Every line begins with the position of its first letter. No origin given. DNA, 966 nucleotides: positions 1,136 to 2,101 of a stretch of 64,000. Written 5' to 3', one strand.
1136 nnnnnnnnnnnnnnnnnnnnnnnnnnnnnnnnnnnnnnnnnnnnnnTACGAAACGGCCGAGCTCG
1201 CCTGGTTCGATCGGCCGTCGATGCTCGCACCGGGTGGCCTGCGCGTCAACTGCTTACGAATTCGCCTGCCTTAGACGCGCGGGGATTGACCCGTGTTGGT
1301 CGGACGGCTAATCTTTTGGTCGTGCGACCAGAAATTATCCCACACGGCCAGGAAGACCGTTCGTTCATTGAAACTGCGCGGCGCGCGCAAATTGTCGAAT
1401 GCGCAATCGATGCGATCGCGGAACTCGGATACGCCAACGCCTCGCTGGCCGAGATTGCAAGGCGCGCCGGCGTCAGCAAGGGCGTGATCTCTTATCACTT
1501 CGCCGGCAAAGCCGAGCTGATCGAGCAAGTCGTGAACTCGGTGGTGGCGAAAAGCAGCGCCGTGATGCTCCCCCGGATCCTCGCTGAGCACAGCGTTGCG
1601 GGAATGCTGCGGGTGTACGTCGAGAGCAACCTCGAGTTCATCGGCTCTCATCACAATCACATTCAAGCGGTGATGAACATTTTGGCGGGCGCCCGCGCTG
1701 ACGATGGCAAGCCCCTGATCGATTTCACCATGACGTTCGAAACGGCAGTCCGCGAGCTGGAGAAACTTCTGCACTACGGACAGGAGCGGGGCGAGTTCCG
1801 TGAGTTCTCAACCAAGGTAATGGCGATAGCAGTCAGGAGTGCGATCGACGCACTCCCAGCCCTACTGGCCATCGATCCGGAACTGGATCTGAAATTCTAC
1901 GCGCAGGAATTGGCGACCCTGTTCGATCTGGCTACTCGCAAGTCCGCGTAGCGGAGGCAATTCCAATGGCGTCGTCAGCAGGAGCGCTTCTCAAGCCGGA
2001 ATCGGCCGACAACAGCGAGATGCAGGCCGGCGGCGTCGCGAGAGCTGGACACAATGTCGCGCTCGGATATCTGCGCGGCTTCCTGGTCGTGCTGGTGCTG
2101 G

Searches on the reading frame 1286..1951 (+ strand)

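Call 41: search_protein_families(library=pfam, proteins=[window:1286-1951:+], max_evalue=0.01)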
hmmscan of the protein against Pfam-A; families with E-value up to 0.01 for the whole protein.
window:1286-1951:+ (221 aa): 3 families
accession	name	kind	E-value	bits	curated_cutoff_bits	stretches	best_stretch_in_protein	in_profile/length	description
PF00440.29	TetR_N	-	5.9e-13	48.8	24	1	36-82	1-47/47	Bacterial regulatory proteins, tetR family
PF13936.12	HTH_38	-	0.00044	20.4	27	1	43-71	12-40/44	Helix-turn-helix domain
PF17935.6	TetR_C_27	-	0.0048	17.4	26.1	0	153-189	47-83/106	Tetracyclin repressor-like, C-terminal domain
